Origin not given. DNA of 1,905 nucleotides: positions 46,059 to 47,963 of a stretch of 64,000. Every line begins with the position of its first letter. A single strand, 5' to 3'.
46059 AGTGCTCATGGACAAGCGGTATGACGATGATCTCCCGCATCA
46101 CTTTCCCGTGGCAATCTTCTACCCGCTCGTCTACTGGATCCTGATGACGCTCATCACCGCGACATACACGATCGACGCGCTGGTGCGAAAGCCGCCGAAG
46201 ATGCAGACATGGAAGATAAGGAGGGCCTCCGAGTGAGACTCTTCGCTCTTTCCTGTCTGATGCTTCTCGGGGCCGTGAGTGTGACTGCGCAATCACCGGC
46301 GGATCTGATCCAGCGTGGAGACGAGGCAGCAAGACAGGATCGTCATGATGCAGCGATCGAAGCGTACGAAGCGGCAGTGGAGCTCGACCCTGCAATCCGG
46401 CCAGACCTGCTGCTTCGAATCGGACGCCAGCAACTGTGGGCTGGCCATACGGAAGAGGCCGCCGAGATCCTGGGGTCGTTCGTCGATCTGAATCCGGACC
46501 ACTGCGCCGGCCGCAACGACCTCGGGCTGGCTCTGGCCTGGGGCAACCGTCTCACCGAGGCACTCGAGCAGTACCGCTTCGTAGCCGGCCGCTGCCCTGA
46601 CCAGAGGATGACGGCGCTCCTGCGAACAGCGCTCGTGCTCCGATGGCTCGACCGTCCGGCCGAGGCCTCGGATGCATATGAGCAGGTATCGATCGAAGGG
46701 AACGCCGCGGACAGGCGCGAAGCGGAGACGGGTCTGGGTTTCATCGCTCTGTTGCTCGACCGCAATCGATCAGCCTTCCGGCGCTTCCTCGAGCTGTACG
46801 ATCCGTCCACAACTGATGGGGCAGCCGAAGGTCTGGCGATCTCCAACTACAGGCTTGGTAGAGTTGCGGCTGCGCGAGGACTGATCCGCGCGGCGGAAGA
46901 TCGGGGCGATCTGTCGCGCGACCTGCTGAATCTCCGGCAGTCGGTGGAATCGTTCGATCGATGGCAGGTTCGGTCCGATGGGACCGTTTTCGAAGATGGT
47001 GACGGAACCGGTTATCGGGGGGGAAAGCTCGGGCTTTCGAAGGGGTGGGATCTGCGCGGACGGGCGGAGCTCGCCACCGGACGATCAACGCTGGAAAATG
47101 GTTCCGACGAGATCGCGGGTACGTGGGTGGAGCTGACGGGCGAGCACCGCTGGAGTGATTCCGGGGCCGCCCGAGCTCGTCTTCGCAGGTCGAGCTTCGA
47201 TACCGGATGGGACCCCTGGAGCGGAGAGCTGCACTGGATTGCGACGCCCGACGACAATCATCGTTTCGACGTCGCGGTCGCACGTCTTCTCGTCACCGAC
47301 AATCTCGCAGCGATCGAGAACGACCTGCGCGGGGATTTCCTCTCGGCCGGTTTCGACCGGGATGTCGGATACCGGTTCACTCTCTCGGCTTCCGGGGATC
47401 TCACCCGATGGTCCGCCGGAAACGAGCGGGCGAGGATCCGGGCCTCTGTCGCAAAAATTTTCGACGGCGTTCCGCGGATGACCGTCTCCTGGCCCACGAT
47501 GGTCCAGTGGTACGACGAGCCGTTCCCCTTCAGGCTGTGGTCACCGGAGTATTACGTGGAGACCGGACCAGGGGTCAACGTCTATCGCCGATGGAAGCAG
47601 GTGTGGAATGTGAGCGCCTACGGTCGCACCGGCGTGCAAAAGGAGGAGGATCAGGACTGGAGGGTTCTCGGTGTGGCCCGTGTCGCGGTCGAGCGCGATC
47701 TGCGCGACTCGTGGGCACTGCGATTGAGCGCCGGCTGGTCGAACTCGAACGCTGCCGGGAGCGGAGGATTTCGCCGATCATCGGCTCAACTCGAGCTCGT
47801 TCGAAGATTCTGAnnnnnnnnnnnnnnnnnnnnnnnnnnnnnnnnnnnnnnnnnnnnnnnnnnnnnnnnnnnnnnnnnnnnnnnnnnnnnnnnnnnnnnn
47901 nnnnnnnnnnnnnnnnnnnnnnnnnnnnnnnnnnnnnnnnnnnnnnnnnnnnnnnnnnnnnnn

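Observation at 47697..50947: DUF5916/CBM9 gene bracketed by ~175 bp direct repeats derived from the 3' end of the Pga-like porin gene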

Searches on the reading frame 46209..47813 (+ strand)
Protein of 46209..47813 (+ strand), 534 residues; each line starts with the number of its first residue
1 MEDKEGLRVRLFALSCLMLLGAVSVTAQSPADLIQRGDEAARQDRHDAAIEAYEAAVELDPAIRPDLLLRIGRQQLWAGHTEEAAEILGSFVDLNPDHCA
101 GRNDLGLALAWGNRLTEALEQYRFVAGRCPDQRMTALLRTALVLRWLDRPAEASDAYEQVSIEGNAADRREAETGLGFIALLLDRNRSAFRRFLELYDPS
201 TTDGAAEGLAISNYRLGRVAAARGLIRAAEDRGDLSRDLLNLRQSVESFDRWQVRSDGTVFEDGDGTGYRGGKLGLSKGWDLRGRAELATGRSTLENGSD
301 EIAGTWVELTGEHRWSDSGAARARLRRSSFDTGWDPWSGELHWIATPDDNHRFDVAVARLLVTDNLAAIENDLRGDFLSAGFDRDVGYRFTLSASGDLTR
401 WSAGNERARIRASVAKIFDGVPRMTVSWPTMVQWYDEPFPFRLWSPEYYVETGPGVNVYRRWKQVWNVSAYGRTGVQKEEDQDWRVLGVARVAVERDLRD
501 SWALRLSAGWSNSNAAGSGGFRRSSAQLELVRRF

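Call 7: search_protein_families(library=pfam, proteins=[window:46209-47813:+])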
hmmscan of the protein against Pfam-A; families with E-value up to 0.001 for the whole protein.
window:46209-47813:+ (534 aa): 7 families
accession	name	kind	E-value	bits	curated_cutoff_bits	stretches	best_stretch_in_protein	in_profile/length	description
PF13174.12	TPR_6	-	3.7e-09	37.1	26.3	0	66-98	1-33/33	Tetratricopeptide repeat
PF07719.23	TPR_2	-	1.1e-08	35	27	1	33-61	4-32/34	Tetratricopeptide repeat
PF00515.34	TPR_1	-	2.1e-07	30.9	27.8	0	35-61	6-32/34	Tetratricopeptide repeat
PF13432.12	TPR_16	-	1.8e-06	28.7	32.7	0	73-130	5-62/65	Tetratricopeptide repeat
PF13428.12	TPR_14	-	1.9e-05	25.3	23.5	0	32-62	3-33/44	Tetratricopeptide repeat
PF13181.12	TPR_8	-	5.1e-05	23.6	25.7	0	35-62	6-33/34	Tetratricopeptide repeat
PF14559.12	TPR_19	-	5.7e-05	23.8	25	1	42-97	3-57/68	Tetratricopeptide repeat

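Call 14: find_encoding_contigs(protein=window:46209-47813:+, flank=10000, max_places=10)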
Protein window:46209-47813:+ (534 aa): no gene with exactly this product is on record in the collection.

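Call 18: find_homologous_proteins(query=window:46209-47813:+)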
Query window:46209-47813:+ (534 aa): 13 proteins with E <= 0.001 among 8000 candidates.
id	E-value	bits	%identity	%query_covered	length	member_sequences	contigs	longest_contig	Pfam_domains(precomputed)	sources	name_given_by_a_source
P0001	0.0e+0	1180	100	99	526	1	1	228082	PF00515.35,PF13432.13,PF07719.24,PF13174.13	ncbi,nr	ncbi:MAG: tetratricopeptide repeat protein [Acidobacteria bacterium]|nr:tetratricopeptide repeat pro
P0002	0.0e+0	1039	87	99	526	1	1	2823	PF00515.35,PF13428.13,PF13181.13,PF07719.24,PF13174.13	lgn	-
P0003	1.6e-295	999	83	99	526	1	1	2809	PF00515.35,PF13432.13,PF07719.24,PF13174.13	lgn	-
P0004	9.4e-158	544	55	88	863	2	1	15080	PF13632.13,PF21197.4,PF10111.15,PF13506.14,PF13641.13,PF00535.33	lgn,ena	-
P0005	6.7e-156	538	57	82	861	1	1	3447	PF13632.13,PF21197.4,PF10111.15,PF13506.14,PF13641.13,PF00535.33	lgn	-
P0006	1.6e-145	504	55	88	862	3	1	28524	PF13632.13,PF10111.15,PF13506.14,PF13641.13,PF00535.33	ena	-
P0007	4.2e-141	489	53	88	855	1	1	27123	PF13632.13,PF10111.15,PF13506.14,PF13641.13,PF00535.33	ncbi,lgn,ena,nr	ncbi:MAG TPA: glycosyltransferase [Thermoanaerobaculia bacterium]|nr:glycosyltransferase [Thermoanae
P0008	1.5e-140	487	50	99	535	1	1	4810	PF00515.35,PF13432.13,PF13428.13,PF07719.24,PF13174.13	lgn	-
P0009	1.3e-136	474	50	97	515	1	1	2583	PF13428.13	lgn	-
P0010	6.3e-125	436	46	95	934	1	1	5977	PF13632.13,PF10111.15,PF13506.14,PF13641.13,PF00515.35,PF00535.33,PF07719.24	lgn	-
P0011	1.1e-5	42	37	13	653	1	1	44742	PF09976.16,PF13414.13,PF13374.13,PF07721.21,PF24575.2,PF00515.35,PF13424.13,PF13429.13,PF14561.13,PF07719.24,PF13174.13,PF20308.5,PF13431.13,PF23914.2,PF25062.2,PF13176.13,PF13428.13,PF04733.21,PF25064.2,PF14559.13,PF13371.13,PF12895.14,PF13432.13,PF13181.13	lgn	-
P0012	1.2e-4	39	28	21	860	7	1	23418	PF03704.24,PF16068.11,PF25060.1,PF13414.13,PF12569.15,PF13374.13,PF07721.21,PF24575.2,PF25068.3,PF00515.35,PF04212.25,PF13424.13,PF13429.13,PF14561.13,PF07719.24,PF13174.13,PF20308.5,PF25063.1,PF14853.13,PF13431.13,PF23914.2,PF25058.2,PF23300.4,PF13176.13,PF13428.13,PF04733.21,PF25064.2,PF14559.13,P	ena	-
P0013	1.3e-4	39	36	16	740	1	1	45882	PF03704.24,PF13431.13,PF23914.2,PF13414.13,PF13176.13,PF13428.13,PF13374.13,PF07721.21,PF14559.13,PF24575.2,PF13371.13,PF00515.35,PF12895.14,PF13424.13,PF21033.5,PF13432.13,PF13429.13,PF13181.13,PF14561.13,PF07719.24,PF13174.13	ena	-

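Call 19: find_encoding_contigs(protein=P0001, flank=10000, max_places=5)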
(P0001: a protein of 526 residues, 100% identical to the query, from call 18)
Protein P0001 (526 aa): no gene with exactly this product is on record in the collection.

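Call 20: find_encoding_contigs(protein=P0002, flank=10000, max_places=5)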
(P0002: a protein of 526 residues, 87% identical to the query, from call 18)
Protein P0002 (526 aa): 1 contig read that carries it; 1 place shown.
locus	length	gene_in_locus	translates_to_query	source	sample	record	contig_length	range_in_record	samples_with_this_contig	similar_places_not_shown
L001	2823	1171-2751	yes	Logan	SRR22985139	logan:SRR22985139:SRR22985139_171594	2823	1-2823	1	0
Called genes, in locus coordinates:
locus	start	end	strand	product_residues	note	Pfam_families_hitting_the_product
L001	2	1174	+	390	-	?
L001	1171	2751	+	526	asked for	PF00515:TPR_1 (faint), PF07719:TPR_2 (faint), PF13174:TPR_6 (faint), PF13181:TPR_8 (faint), PF13428:TPR_14 (faint)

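Call 21: find_encoding_contigs(protein=P0003, flank=10000, max_places=5)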
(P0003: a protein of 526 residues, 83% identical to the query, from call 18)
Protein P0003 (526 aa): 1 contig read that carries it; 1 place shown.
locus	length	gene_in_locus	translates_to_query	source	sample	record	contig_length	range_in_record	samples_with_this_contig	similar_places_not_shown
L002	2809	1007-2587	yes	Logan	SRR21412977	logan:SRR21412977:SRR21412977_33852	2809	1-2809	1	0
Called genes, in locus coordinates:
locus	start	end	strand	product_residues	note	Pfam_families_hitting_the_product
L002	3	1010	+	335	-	?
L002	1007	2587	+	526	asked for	PF00515:TPR_1 (faint), PF07719:TPR_2 (faint), PF13174:TPR_6 (faint), PF13432:TPR_16 (faint)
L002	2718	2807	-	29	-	?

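Call 23: find_encoding_contigs(protein=P0006, flank=10000, max_places=3)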
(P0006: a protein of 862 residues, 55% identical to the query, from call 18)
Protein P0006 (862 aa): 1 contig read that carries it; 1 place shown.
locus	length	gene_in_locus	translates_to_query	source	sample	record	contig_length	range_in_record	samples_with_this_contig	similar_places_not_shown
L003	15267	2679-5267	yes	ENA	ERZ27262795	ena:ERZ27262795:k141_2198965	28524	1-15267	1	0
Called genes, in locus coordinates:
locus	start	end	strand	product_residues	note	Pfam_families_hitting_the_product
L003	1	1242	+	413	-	?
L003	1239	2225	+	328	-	-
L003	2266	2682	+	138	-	-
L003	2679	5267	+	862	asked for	PF13506:Glyco_transf_21, PF00535:Glycos_transf_2, PF10111:Glyco_tranf_2_2 (weak), PF13641:Glyco_tranf_2_3, PF13632:Glyco_trans_2_3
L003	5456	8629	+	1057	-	-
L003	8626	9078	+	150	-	-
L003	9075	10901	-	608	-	PF07719:TPR_2 (faint), PF13231:PMT_2, PF13428:TPR_14 (faint), PF14559:TPR_19 (faint), PF13431:TPR_17 (faint), PF13432:TPR_16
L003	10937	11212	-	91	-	-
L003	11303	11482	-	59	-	-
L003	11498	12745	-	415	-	PF07690:MFS_1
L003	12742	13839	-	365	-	PF00356:LacI, PF00532:Peripla_BP_1, PF13407:Peripla_BP_4, PF13377:Peripla_BP_3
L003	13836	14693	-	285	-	PF00480:ROK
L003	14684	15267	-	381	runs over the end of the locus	PF02585:PIG-L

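Call 24: find_encoding_contigs(protein=P0007, flank=10000, max_places=3)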
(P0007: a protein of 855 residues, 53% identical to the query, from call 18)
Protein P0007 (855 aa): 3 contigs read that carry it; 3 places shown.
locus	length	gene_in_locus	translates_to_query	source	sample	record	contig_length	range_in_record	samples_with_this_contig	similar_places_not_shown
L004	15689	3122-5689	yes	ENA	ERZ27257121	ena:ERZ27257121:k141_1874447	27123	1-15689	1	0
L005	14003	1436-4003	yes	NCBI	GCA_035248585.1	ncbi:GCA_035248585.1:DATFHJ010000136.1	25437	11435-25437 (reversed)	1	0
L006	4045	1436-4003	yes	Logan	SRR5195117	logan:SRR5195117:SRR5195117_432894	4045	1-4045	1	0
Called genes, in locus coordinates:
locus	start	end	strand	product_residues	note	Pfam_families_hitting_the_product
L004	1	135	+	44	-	?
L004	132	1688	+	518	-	PF14559:TPR_19 (faint)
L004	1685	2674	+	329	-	-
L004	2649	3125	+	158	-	-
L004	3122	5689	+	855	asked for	PF13506:Glyco_transf_21, PF00535:Glycos_transf_2, PF10111:Glyco_tranf_2_2 (weak), PF13641:Glyco_tranf_2_3, PF13632:Glyco_trans_2_3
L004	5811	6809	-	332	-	PF00034:Cytochrom_C (faint), PF03150:CCP_MauG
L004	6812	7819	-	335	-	-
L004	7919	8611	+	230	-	-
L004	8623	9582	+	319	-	-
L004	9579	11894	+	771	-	PF07719:TPR_2 (faint), PF00515:TPR_1 (faint), PF13176:TPR_7 (faint), PF13181:TPR_8 (faint), PF13424:TPR_12 (weak), PF17874:TPR_MalT, PF13424:TPR_12, PF12770:CHAT, +1 more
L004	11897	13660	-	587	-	PF05960:DUF885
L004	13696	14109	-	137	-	PF13564:DoxX_2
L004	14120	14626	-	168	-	PF10604:Polyketide_cyc2, PF08327:AHSA1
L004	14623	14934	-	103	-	PF01022:HTH_5, PF01978:TrmB (weak), PF12802:MarR_2, PF12840:HTH_20, PF13518:HTH_28 (weak)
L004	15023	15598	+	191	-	PF07638:Sigma70_ECF, PF08281:Sigma70_r4_2 (weak)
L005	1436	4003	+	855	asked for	PF13506:Glyco_transf_21, PF00535:Glycos_transf_2, PF10111:Glyco_tranf_2_2 (weak), PF13641:Glyco_tranf_2_3, PF13632:Glyco_trans_2_3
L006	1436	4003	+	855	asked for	PF13506:Glyco_transf_21, PF00535:Glycos_transf_2, PF10111:Glyco_tranf_2_2 (weak), PF13641:Glyco_tranf_2_3, PF13632:Glyco_trans_2_3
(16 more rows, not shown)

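Call 25: find_encoding_contigs(protein=P0004, flank=10000, max_places=3)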
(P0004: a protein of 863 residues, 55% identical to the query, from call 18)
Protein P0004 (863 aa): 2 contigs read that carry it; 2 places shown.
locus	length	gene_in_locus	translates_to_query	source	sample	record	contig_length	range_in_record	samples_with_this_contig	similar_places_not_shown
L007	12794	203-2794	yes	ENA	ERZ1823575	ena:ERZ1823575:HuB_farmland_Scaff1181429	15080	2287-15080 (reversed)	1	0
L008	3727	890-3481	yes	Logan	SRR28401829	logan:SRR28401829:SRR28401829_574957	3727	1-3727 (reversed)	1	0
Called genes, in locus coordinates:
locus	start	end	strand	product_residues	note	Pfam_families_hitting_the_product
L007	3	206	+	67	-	?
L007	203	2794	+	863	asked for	PF13506:Glyco_transf_21, PF00535:Glycos_transf_2, PF10111:Glyco_tranf_2_2 (weak), PF13641:Glyco_tranf_2_3, PF13632:Glyco_trans_2_3, PF21197:PgaA_barrel (weak)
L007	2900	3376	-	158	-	-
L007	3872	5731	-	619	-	PF00664:ABC_membrane, PF00005:ABC_tran, PF02463:SMC_N (faint)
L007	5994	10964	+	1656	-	PF02128:Peptidase_M36, PF01483:P_proprotein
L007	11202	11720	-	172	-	-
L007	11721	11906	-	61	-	-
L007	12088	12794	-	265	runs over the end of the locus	PF01391:Collagen (weak)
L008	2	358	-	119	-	?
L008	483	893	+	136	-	-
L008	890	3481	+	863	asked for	PF13506:Glyco_transf_21, PF00535:Glycos_transf_2, PF10111:Glyco_tranf_2_2 (weak), PF13641:Glyco_tranf_2_3, PF13632:Glyco_trans_2_3, PF21197:PgaA_barrel (weak)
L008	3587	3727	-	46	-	?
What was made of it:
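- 44977..46236 (+): Family-2 glycosyltransferase (PgaC-like synthase). In more distant relatives it is fused to the porin. Fused GT-porin homologues P0004-P0007 (calls 18, 23-25).
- On PgaA/BcsC/PelB-type exopolysaccharide export porin (the gene that donated the repeat): A GT2 gene lies immediately upstream and is fused to the porin in relatives (calls 7, 23-25).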

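Call 69: search_protein_families(library=pfam, proteins=[window:46233-47813:+, P0146], max_evalue=1)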
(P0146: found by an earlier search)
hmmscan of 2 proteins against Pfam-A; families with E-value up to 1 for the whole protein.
window:46233-47813:+ (526 aa): 13 families
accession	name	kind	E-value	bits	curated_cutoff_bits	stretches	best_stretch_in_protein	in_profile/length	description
PF13174.12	TPR_6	-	3.4e-09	37.2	26.3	1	58-90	1-33/33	Tetratricopeptide repeat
PF07719.23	TPR_2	-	1e-08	35.1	27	1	25-53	4-32/34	Tetratricopeptide repeat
PF00515.34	TPR_1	-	2e-07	31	27.8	1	27-53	6-32/34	Tetratricopeptide repeat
PF13432.12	TPR_16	-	1.7e-06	28.8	32.7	3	65-122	5-62/65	Tetratricopeptide repeat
PF13428.12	TPR_14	-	1.7e-05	25.5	23.5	1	24-54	3-33/44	Tetratricopeptide repeat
PF13181.12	TPR_8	-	4.9e-05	23.6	25.7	1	27-54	6-33/34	Tetratricopeptide repeat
PF14559.12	TPR_19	-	5.6e-05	23.8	25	1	34-89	3-57/68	Tetratricopeptide repeat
PF13414.12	TPR_11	-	0.001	19.1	26.8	1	29-53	1-25/42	TPR repeat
PF13424.12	TPR_12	-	0.021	15.4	30.1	0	29-52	52-75/77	Tetratricopeptide repeat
PF13371.12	TPR_9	-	0.034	14.6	35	1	72-134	10-72/73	Tetratricopeptide repeat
PF14561.12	TPR_20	-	0.13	13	25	0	37-85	3-50/90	Tetratricopeptide repeat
PF09976.15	TPR_21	-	0.13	12.4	25.5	0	27-50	151-174/193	Tetratricopeptide repeat-like domain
PF20308.4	TPR-S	-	0.22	12.6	27.6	0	32-54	69-91/102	Tetratricopeptide Repeats-Sensor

P0146 (145 aa): 0 families

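Call 70: search_solved_structures(query=window:46233-47813:+, max_evalue=1)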
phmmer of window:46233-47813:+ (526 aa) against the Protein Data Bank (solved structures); distinct sequences matched with E-value up to 1: 63 (the best 60 are shown).
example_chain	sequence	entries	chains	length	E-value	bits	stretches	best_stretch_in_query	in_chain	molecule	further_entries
9qhb_A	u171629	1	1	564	6.1e-13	51.3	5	28-115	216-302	Engineered tetratricopeptide repeat protein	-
8bu0_A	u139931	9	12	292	1.6e-10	43.3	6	29-115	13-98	Consensus tetratricopeptide repeat protein | Crystal structure of an 8-repeat consensus TPR superhelix with Zinc. | Monomer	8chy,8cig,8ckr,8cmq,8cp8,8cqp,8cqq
9qhc_A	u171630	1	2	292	5.5e-07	31.6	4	29-115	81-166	Engineered tetratricopeptide repeat protein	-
7obi_A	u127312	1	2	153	4.6e-06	28.6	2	29-98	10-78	CTPR-rv4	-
6b85_J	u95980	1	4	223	7.4e-06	27.9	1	36-152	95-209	TMHC4_R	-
1na0_A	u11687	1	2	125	8.4e-06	27.7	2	29-100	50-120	designed protein CTPR3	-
8ch0_A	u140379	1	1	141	4.8e-05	25.2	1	29-114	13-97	Consensus tetratricopeptide repeat protein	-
2fo7_A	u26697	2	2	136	6.5e-05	24.8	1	29-114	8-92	SYNTHETIC CONSENSUS TPR PROTEIN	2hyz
1w3b_A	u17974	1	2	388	9.5e-05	24.2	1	34-137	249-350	UDP-N-ACETYLGLUCOSAMINE--PEPTIDE N-ACETYLGLUCOSAMINYLTRANSFERASE 110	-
8fwd_1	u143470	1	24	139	0.00012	23.9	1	36-150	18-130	O43-rpxdoc-EK1_B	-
6eou_A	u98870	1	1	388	0.00012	23.9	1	35-138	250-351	UDP-N-acetylglucosamine--peptide N-acetylglucosaminyltransferase 110 kDa subunit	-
5hrz_A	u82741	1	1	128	0.00024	22.9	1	27-100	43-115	TPR domain protein 1na0C3_3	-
9gzg_A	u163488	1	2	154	0.00039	22.2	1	29-100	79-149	Engineered CTPR protein with glutamic acids for conductivity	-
7qih_A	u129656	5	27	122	0.00062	21.6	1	58-125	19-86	Chaperone protein YscY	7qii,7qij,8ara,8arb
8far_A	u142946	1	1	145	0.00094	21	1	36-149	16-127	I432-1-CC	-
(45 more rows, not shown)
